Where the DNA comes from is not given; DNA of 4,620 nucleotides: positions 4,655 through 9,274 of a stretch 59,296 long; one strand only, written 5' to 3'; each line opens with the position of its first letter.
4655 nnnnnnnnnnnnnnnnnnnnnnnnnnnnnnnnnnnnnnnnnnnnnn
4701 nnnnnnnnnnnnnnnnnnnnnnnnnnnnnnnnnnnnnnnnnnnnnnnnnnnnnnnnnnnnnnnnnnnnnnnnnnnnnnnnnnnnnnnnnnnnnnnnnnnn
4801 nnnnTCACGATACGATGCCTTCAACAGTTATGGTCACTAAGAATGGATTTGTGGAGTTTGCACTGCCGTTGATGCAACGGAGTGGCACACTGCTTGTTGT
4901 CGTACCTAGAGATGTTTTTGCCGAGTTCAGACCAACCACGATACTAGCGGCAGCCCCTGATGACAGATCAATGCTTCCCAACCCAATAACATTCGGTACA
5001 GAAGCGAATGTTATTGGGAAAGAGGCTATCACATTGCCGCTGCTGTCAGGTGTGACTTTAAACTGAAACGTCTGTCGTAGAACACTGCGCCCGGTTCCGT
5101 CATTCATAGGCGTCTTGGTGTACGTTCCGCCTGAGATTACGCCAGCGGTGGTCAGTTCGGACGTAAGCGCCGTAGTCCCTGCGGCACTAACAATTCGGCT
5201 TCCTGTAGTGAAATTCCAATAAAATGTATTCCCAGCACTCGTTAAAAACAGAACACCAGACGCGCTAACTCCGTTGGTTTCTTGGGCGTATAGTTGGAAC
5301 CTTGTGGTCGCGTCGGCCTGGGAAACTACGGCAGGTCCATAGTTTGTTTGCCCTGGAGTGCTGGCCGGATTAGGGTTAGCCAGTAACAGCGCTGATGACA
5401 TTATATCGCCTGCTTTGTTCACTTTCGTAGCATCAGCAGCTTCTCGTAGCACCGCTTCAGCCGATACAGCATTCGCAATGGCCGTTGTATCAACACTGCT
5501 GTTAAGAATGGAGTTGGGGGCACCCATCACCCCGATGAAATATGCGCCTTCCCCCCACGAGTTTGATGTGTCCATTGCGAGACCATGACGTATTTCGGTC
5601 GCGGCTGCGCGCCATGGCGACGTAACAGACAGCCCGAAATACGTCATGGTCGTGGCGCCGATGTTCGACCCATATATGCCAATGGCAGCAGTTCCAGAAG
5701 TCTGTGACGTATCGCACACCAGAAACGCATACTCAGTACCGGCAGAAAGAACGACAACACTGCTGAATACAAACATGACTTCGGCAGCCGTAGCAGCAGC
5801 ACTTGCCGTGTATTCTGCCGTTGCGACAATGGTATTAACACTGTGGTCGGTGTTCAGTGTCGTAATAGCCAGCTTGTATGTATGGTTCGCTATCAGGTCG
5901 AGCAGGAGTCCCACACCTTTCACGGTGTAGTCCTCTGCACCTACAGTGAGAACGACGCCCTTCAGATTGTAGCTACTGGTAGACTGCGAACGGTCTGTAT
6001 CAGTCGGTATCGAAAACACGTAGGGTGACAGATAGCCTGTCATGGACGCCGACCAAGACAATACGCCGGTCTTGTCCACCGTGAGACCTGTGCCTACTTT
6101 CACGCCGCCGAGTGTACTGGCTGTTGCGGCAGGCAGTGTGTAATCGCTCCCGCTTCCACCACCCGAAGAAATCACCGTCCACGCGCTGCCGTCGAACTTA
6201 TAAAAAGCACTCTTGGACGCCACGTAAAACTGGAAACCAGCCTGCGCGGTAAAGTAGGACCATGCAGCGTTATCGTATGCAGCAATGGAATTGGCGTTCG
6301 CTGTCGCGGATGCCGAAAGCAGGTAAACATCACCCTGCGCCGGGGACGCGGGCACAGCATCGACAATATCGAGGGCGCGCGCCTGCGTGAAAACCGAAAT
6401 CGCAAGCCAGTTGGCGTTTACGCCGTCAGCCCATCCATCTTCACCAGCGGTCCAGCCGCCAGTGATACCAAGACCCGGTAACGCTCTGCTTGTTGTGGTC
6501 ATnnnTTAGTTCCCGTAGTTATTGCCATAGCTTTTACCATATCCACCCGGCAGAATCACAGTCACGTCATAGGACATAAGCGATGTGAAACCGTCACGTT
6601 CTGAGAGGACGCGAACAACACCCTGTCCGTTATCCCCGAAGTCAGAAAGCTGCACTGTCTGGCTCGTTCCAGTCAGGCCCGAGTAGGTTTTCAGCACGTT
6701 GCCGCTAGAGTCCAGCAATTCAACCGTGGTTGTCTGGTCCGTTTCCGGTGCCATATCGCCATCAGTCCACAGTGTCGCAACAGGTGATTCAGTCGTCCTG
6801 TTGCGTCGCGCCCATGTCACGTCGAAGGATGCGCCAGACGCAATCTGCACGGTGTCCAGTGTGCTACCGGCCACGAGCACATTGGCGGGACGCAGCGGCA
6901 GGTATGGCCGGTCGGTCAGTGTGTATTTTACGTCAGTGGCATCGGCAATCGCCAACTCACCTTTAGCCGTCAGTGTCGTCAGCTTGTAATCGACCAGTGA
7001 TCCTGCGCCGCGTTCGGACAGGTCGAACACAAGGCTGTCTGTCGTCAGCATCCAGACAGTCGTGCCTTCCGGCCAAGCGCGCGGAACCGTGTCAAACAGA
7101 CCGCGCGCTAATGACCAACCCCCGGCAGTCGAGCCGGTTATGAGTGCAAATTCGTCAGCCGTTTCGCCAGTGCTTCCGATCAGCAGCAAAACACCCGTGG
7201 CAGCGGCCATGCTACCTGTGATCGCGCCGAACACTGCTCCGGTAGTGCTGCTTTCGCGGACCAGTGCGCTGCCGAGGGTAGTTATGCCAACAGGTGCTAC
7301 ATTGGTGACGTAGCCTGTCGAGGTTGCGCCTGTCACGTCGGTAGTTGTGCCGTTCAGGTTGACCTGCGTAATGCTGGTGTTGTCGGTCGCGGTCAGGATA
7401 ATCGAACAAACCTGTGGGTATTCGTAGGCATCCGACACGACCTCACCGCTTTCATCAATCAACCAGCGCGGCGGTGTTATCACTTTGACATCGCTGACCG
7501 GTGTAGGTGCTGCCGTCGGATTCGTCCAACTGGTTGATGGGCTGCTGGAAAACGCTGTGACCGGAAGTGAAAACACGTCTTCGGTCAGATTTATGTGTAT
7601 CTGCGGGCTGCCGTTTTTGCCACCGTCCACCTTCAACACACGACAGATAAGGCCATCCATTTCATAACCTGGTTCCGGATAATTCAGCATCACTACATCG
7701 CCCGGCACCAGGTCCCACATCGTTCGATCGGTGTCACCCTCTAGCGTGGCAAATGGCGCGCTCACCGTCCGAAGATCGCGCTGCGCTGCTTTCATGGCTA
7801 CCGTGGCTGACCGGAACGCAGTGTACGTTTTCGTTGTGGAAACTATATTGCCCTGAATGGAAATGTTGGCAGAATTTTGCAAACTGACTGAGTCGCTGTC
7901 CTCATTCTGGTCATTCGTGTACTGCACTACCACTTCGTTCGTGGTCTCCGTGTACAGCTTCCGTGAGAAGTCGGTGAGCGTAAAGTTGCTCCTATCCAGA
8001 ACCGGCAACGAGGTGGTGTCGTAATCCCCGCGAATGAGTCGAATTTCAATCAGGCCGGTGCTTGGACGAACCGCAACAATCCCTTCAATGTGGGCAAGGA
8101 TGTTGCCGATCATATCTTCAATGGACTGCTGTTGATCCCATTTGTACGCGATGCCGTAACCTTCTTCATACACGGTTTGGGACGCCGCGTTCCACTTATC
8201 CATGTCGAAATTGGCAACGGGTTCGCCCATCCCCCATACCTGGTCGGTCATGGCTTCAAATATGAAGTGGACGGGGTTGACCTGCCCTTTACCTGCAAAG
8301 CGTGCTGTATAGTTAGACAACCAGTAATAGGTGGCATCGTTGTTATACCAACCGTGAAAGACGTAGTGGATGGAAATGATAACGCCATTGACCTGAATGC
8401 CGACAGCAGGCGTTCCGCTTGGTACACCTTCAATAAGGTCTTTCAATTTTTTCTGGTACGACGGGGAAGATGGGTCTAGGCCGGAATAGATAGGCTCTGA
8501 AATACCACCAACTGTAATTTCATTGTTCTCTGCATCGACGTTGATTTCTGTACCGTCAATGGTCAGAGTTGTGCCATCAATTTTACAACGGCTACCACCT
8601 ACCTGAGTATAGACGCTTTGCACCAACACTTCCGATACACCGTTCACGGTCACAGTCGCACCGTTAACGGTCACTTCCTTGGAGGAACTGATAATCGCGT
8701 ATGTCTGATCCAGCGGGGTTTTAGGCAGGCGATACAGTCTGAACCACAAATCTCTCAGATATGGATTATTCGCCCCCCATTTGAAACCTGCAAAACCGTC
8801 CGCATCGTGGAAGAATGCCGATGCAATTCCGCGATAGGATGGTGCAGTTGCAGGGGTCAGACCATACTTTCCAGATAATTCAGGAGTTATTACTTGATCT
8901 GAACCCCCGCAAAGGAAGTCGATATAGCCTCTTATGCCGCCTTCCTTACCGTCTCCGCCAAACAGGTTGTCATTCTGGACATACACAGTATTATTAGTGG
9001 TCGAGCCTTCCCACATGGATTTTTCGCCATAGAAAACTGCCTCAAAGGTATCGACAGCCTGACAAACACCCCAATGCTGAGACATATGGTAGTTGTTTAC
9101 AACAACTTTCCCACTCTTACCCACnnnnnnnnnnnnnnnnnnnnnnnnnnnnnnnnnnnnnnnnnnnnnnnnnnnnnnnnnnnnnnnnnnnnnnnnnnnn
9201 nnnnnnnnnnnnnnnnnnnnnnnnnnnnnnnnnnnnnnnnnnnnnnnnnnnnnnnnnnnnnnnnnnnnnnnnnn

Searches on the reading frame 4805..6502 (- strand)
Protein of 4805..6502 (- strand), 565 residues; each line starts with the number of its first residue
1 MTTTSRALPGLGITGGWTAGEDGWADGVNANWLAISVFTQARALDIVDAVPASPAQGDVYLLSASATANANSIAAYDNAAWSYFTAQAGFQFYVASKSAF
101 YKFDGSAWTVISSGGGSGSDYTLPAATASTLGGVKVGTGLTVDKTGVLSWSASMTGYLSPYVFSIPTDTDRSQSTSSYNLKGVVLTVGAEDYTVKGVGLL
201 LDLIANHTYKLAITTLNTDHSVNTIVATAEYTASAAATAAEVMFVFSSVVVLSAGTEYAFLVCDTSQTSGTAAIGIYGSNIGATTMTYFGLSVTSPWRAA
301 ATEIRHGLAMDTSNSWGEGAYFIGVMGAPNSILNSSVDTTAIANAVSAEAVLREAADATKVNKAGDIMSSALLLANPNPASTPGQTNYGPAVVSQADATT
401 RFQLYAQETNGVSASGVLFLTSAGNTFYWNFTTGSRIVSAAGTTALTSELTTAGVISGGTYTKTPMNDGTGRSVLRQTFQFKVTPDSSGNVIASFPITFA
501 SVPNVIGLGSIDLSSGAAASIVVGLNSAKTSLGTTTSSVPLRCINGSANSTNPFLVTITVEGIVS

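Call 3: search_protein_families(library=pfam, proteins=[window:4805-6502:-], max_evalue=0.01)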
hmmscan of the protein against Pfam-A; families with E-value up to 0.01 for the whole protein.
window:4805-6502:- (565 aa): 2 families
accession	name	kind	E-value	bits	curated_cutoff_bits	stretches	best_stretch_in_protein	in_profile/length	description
PF10983.13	DUF2793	-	1.6e-10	41.2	27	1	38-108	11-86/87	Protein of unknown function (DUF2793)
PF11133.13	Phage_head_fibr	-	0.00033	20.6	24.6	1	111-138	219-246/277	Head fiber protein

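Call 4: search_protein_families(library=phrogs, proteins=[window:4805-6502:-], max_evalue=0.01)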
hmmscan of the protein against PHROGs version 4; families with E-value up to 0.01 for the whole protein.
window:4805-6502:- (565 aa): 5 families
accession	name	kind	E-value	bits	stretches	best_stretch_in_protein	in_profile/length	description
phrog_5363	-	unknown function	2.3e-21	77.8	1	2-143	2-145/245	-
phrog_21978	-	unknown function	1.3e-15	58.9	1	6-110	3-114/220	-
phrog_7049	-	tail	1.5e-14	55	1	5-114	3-117/246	tail fiber protein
phrog_35360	-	tail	2.5e-12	47.6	1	7-110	5-111/260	tail fiber protein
phrog_15388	-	unknown function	4.1e-10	40.5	1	48-141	44-140/345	-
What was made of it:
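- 4805..6502 (-): Tail fibre protein with a DUF2793 N-terminus. Calls 3, 4.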

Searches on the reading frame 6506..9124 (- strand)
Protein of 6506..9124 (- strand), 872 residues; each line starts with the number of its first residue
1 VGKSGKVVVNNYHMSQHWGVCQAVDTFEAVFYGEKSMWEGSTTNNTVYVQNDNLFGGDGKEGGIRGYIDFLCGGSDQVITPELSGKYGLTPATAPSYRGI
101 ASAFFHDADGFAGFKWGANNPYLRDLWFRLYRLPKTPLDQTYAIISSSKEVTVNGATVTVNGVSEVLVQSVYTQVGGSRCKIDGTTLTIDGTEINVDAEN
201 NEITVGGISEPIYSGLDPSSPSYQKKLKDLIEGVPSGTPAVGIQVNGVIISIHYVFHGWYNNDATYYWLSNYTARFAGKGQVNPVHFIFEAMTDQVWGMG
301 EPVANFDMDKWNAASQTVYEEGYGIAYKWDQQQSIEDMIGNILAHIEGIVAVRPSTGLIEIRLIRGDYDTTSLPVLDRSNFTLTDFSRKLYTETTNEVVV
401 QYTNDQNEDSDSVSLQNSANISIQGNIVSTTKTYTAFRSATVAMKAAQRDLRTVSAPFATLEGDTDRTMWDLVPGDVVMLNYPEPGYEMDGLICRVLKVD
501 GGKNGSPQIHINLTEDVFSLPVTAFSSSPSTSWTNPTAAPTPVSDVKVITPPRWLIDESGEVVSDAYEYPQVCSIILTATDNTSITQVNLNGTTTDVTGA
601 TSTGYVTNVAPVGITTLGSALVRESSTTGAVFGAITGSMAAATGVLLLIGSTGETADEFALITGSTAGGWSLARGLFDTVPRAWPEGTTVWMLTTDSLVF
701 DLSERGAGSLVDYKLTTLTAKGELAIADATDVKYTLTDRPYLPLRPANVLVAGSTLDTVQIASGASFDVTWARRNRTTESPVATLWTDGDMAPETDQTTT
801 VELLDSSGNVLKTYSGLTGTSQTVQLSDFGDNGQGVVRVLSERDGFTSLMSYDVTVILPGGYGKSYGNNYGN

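Call 3: search_protein_families(library=pfam, proteins=[window:6506-9124:-], max_evalue=0.01)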
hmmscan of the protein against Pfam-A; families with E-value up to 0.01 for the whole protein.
window:6506-9124:- (872 aa): 1 family
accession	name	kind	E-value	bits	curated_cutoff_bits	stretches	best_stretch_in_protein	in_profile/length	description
PF13550.12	Phage-tail_3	-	5e-09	36.7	23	1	330-483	1-151/164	Putative phage tail protein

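Call 4: search_protein_families(library=phrogs, proteins=[window:6506-9124:-], max_evalue=0.01)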
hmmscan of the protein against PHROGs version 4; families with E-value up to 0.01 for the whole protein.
window:6506-9124:- (872 aa): 3 families
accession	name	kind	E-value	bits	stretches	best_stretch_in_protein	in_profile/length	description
phrog_1101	-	tail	8.5e-182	608.1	1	2-871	78-814/1405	tail protein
phrog_6284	-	tail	4.9e-135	453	1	2-856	3-757/1280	tail protein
phrog_21247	-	tail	2.1e-56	192.5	1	2-541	3-420/508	tail protein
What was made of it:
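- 6506..9124 (-): Large tail-tip protein (Phage-tail_3, of the gpJ / GTA g15 type). PF13550 (call 3). phrog_1101 at E 8.5e-182 (call 4).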

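Call 43: search_dna_similar(query=window:6506-9124:-, collection=phages, mode=protein, max_rows=15)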
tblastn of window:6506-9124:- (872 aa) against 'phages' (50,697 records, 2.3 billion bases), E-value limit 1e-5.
Records with a match: 779; places in all: 780; records where one place covers at least 80% of the query: 57.
Best place of each record, by identity: <60% 779.
By first word of the organism name: Pseudomonas 346; Salmonella 89; Vibrio 59; Xanthomonas 36; Rhodobacter 30; Stenotrophomonas 30; Klebsiella 26; Proteus 21; Aeromonas 15; Ruegeria 11; and 34 more.
By host as written in the record: Pseudomonas aeruginosa 130; - 76; Pseudomonas aeruginosa PA14 44; Rhodobacter capsulatus YW1 30; Pseudomonas aeruginosa PAO1 28; Salmonella enterica subsp. enterica serovar Typhimurium 26; Vibrio parahaemolyticus 19; Pseudomonas sp. 16; and 198 more.
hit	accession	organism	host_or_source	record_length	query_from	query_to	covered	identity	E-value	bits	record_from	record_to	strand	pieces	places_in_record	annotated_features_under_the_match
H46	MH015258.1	Ruegeria phage vB_RpoS-V16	Ruegeria pomeroyi DSS-3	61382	3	850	97%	30.1%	9e-99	345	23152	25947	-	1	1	hypothetical protein (x2)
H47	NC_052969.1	Ruegeria phage vB_RpoS-V16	Ruegeria pomeroyi DSS-3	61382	3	850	97%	30.1%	9e-99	345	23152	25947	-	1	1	tail protein | tail assembly chaperone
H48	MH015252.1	Ruegeria phage vB_RpoS-V18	Ruegeria pomeroyi DSS-3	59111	3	850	97%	29.5%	3e-96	337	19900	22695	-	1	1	putative tail protein | hypothetical protein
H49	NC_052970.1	Ruegeria phage vB_RpoS-V18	Ruegeria pomeroyi DSS-3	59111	3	850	97%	29.5%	3e-96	337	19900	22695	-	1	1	tail protein | tail assembly chaperone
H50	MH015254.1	Ruegeria phage vB_RpoS-V11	Ruegeria pomeroyi DSS-3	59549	3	850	97%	29.5%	3e-96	337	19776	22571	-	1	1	putative tail protein | hypothetical protein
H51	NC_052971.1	Ruegeria phage vB_RpoS-V11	Ruegeria pomeroyi DSS-3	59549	3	850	97%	29.5%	3e-96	337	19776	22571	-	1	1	tail protein | tail assembly chaperone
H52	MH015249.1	Ruegeria phage vB_RpoS-V7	Ruegeria pomeroyi DSS-3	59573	3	850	97%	29.5%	3e-96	337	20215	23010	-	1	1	putative tail protein | hypothetical protein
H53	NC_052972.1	Ruegeria phage vB_RpoS-V7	Ruegeria pomeroyi DSS-3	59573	3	850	97%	29.5%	3e-96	337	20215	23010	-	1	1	tail protein | tail assembly chaperone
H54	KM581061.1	Ruegeria phage DSS3-P1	Ruegeria pomeroyi DSS-3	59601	3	850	97%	29.5%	3e-96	337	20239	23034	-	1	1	putative tail protein | hypothetical protein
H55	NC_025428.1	Ruegeria phage DSS3-P1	Ruegeria pomeroyi DSS-3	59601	3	850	97%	29.5%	3e-96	337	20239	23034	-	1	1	tail protein | tail assembly chaperone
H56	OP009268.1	Rhodobacter phage RcCWillis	Rhodobacter capsulatus YW1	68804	2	858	77%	35.7%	4e-85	381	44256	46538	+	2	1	minor tail protein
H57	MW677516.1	Rhodobacter phage RcIroh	Rhodobacter capsulatus YW1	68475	2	858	77%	35.5%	3e-85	380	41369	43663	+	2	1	43: minor tail protein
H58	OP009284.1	Rhodobacter phage RcPeripeteia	Rhodobacter capsulatus YW1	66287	2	858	77%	35.5%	1e-84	378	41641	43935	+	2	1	minor tail protein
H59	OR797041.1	Stenotrophomonas phage vB_SmaS_Bhz54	Stenotrophomonas maltophilia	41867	2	853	93%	29.6%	6e-51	260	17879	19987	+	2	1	putative tail protein | tail assembly chaperone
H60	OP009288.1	Rhodobacter phage RcWhiteOak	Rhodobacter capsulatus YW1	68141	2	858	77%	35.4%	9e-85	380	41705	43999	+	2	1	minor tail protein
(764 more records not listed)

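Call 59: get_annotated_region(hit=H56, flank=6000)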
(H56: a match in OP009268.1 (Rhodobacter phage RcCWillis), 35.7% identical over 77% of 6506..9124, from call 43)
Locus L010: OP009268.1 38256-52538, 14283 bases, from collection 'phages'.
description: Rhodobacter phage RcCWillis, complete genome.
organism: Rhodobacter phage RcCWillis (NCBI taxid 2970510)
taxonomy: Viruses; Duplodnaviria; Heunggongvirae; Uroviricota; Caudoviricetes; Casjensviridae
host: Rhodobacter capsulatus YW1; source: water; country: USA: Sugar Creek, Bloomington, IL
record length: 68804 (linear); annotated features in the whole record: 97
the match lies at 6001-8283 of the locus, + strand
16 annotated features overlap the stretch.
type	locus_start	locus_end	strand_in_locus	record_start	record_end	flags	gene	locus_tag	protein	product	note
CDS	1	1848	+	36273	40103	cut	-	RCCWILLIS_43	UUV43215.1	tape measure protein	-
CDS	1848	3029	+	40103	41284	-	-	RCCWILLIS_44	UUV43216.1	minor tail protein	-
CDS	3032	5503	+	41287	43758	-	-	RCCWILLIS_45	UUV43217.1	GTA TIM-barrel-like domain-containing protein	-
CDS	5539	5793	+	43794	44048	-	-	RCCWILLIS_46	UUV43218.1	gene transfer agent protein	-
CDS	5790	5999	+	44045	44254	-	-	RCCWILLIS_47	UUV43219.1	hypothetical protein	-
CDS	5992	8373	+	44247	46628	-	-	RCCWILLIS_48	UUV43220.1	minor tail protein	-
CDS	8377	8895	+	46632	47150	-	-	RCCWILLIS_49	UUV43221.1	hypothetical protein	-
CDS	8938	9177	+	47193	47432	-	-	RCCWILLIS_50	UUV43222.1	holin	-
CDS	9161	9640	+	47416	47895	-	-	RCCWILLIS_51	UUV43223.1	endolysin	-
CDS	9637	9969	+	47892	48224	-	-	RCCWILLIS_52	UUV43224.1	hypothetical protein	-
CDS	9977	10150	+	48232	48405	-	-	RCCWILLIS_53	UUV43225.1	hypothetical protein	-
CDS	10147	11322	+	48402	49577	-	-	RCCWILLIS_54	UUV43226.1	metallophosphoesterase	-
CDS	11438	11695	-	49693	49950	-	-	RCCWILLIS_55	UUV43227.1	hypothetical protein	-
CDS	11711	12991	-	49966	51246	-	-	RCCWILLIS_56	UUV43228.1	DNA methylase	-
CDS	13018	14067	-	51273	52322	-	-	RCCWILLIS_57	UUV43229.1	ThyX-like thymidylate synthase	-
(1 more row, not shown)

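Call 60: get_annotated_region(hit=H55, flank=6000)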
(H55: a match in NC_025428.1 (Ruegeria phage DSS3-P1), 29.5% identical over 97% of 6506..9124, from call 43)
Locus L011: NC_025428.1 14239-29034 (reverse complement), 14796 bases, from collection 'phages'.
description: Ruegeria phage DSS3-P1, complete genome.
organism: Ruegeria phage DSS3-P1 (NCBI taxid 1555208)
taxonomy: Viruses; Duplodnaviria; Heunggongvirae; Uroviricota; Caudoviricetes; Casjensviridae
host: Ruegeria pomeroyi DSS-3; source: surface water in the Chesapeake Bay; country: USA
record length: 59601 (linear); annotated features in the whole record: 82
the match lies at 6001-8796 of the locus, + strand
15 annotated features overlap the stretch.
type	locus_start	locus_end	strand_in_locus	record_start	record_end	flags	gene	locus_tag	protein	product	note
CDS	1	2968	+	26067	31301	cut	-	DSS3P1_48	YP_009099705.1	tail length tape measure protein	-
CDS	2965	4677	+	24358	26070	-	-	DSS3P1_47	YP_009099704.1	tail assembly protein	-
CDS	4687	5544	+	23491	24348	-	-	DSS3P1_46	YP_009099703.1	tail assembly protein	-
CDS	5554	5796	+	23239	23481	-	-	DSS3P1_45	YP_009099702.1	tail assembly chaperone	-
CDS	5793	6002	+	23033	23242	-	-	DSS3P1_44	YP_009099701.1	tail assembly chaperone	-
CDS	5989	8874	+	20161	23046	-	-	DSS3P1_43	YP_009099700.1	tail protein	-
CDS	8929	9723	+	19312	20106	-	-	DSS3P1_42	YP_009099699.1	hypothetical protein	-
CDS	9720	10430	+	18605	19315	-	-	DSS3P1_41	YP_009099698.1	hypothetical protein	-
CDS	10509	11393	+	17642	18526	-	-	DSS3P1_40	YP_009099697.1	glycoside hydrolase family 19 chitinase domain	-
CDS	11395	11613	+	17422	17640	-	-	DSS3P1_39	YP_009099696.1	hypothetical protein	-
CDS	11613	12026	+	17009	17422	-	-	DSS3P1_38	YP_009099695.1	hypothetical protein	-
CDS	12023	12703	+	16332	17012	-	-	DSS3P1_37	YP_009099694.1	hypothetical protein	-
CDS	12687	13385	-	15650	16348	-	-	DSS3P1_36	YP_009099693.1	hypothetical protein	-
CDS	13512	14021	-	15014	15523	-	-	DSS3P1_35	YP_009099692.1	deoxyribonucleoside 5' monophosphate phosphatase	-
CDS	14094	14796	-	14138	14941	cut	-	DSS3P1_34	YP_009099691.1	DNA methyltransferase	-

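Call 82: find_related_loci(query=A8, collection=genome_contigs, flank=10000)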
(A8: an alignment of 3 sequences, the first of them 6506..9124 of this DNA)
Query A8 (872 aa) in genome_contigs; peptide patterns used: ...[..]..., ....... (x = any residue, [..] = any of these).
96 stretches matched a pattern, but none encodes a relative of the query by tblastn (E <= 1e-3).
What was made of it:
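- Tried and rejected: A GTDB scan with the tail protein, to find a prophage and hence the host: nothing found (call 82).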
